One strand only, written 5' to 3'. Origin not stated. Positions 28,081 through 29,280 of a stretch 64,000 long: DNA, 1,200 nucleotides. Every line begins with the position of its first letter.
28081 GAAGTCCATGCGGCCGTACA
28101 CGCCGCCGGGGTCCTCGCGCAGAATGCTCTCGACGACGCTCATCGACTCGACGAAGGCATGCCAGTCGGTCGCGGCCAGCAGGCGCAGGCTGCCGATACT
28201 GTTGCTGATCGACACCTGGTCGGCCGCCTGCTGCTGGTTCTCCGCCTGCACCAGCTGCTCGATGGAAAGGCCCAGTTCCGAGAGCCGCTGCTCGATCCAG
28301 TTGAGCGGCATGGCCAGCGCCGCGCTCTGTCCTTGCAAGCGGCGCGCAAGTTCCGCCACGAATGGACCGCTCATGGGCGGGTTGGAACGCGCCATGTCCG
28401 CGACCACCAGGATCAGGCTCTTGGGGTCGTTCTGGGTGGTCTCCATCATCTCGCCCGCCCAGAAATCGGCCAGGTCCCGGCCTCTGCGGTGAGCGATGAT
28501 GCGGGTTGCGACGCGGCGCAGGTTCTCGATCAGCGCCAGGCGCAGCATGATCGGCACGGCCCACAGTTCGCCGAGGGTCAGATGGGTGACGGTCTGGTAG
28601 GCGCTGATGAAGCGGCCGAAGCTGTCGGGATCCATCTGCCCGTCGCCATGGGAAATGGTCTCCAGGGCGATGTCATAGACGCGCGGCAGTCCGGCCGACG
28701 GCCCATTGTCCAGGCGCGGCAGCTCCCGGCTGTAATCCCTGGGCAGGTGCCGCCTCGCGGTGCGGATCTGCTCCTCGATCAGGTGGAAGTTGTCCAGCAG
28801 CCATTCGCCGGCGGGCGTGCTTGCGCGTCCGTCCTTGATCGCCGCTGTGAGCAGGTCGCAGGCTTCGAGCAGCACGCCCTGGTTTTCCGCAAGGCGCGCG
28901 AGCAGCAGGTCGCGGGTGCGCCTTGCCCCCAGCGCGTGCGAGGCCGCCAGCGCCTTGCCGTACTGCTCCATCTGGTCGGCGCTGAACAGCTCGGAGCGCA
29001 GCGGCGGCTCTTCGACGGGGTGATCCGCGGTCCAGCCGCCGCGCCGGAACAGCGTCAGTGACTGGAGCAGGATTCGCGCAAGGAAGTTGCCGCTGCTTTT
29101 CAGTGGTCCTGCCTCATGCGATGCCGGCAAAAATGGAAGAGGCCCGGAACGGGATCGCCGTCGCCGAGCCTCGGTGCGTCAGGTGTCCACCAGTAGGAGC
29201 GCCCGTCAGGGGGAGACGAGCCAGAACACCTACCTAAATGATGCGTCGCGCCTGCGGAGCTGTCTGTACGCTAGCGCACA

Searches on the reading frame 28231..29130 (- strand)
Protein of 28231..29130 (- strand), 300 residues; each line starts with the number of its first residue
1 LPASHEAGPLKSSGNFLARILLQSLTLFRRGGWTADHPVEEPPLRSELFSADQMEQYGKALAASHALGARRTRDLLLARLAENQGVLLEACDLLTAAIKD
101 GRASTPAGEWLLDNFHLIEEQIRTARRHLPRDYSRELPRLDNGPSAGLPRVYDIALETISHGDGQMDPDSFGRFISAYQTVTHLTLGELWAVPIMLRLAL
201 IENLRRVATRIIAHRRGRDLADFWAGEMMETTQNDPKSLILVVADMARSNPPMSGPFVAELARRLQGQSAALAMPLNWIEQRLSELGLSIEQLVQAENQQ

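Call 65: find_homologous_proteins(query=window:28231-29130:-, max_evalue=1e-20)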
Query window:28231-29130:- (300 aa): 2807 proteins with E <= 1e-20 among 8000 candidates; the best 120 are listed.
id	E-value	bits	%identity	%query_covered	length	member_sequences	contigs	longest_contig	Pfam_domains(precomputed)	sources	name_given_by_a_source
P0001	5.7e-147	507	87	89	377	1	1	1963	-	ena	-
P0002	6.5e-143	493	82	92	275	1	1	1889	-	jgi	-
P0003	2.5e-140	485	82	92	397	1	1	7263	-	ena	-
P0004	5.0e-136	471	82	89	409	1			-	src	-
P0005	2.8e-127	442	82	84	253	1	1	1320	-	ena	-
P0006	1.9e-123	429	71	97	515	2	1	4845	-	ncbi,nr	ncbi:MAG: glycosyltransferase, partial [Proteobacteria bacterium]|nr:glycosyltransferase [Pseudomona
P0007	2.9e-123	429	71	97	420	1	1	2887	-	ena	-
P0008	1.3e-122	427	69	97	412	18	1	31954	-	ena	-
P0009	2.8e-122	426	70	97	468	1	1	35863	-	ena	-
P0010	4.8e-122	425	74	90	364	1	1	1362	-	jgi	jgi:cyclic beta-1,2-glucan synthetase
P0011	4.8e-122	425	70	97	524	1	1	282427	-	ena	-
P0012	4.9e-122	425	72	91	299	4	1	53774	-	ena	-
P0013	1.4e-121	423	69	97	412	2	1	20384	-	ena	-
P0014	2.7e-121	422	73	88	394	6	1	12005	-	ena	-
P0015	2.8e-121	422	69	97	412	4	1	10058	-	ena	-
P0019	1.9e-120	420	76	87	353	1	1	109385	-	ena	-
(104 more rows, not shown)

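Call 66: find_encoding_contigs(protein=P0003, flank=2500, max_places=2)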
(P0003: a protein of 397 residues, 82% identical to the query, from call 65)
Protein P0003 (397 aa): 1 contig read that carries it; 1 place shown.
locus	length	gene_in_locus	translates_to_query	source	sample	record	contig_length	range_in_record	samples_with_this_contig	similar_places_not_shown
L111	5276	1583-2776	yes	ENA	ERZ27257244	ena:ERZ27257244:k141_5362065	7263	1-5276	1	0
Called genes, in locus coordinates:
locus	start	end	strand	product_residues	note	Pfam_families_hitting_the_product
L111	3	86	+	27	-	?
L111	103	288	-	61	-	-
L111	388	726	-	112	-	PF08238:Sel1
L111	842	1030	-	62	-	-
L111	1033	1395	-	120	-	-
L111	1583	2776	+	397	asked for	-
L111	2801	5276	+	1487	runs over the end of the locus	?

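Call 67: find_encoding_contigs(protein=P0001, flank=2500, max_places=2)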
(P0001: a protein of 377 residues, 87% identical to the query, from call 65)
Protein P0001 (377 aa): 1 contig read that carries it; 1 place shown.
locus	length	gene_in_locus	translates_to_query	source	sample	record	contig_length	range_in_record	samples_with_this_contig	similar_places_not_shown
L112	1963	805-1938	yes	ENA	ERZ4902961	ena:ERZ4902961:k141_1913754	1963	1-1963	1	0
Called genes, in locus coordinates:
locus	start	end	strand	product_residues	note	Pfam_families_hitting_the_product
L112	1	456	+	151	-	?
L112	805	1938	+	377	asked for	-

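Call 68: find_encoding_contigs(protein=P0019, flank=2500, max_places=2)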
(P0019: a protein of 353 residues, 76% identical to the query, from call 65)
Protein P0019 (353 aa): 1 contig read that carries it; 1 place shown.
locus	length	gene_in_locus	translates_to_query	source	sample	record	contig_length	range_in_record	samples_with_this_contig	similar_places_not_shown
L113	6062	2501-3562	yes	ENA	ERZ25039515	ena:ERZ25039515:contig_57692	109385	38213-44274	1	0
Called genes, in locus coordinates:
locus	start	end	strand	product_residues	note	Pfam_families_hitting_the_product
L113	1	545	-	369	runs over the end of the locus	-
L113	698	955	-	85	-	PF25160:LdpA_Fe-S-bd (faint), PF00037:Fer4 (weak), PF12837:Fer4_6 (weak), PF13237:Fer4_10, PF14697:Fer4_21 (weak), PF12838:Fer4_7, PF13187:Fer4_9 (weak)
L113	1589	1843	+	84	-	-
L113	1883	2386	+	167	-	-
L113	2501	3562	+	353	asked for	-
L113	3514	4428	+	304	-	-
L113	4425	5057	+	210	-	-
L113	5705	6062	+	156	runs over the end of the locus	-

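Call 69: find_encoding_contigs(protein=P0012, flank=2500, max_places=2)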
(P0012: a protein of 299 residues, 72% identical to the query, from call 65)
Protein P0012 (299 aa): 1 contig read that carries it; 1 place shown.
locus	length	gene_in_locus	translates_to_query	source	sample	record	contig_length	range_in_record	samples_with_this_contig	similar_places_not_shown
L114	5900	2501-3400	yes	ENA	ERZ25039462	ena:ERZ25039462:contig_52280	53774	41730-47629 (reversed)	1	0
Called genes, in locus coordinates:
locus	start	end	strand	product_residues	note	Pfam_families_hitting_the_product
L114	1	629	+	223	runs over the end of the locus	PF00118:Cpn60_TCP1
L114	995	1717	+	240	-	PF00118:Cpn60_TCP1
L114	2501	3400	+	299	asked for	-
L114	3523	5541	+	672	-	-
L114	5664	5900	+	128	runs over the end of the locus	-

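Call 74: find_encoding_contigs(protein=P0002, flank=2000, max_places=2)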
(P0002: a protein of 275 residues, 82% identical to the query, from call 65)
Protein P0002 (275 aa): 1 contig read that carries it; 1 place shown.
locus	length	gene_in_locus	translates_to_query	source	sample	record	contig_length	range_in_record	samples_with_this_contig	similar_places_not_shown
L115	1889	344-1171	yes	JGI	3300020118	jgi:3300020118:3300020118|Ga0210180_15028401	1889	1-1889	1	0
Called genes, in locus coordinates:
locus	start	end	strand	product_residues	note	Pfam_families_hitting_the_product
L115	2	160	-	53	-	?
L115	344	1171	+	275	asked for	-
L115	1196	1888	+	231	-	?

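Call 75: find_encoding_contigs(protein=P0005, flank=2000, max_places=2)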
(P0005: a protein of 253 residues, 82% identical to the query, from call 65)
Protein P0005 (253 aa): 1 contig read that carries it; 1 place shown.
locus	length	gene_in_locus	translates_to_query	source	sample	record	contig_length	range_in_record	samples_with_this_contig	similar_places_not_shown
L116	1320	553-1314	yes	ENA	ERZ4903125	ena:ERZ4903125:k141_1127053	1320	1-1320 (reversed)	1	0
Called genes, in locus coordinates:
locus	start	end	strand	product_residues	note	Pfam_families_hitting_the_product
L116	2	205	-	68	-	?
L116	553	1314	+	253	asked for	-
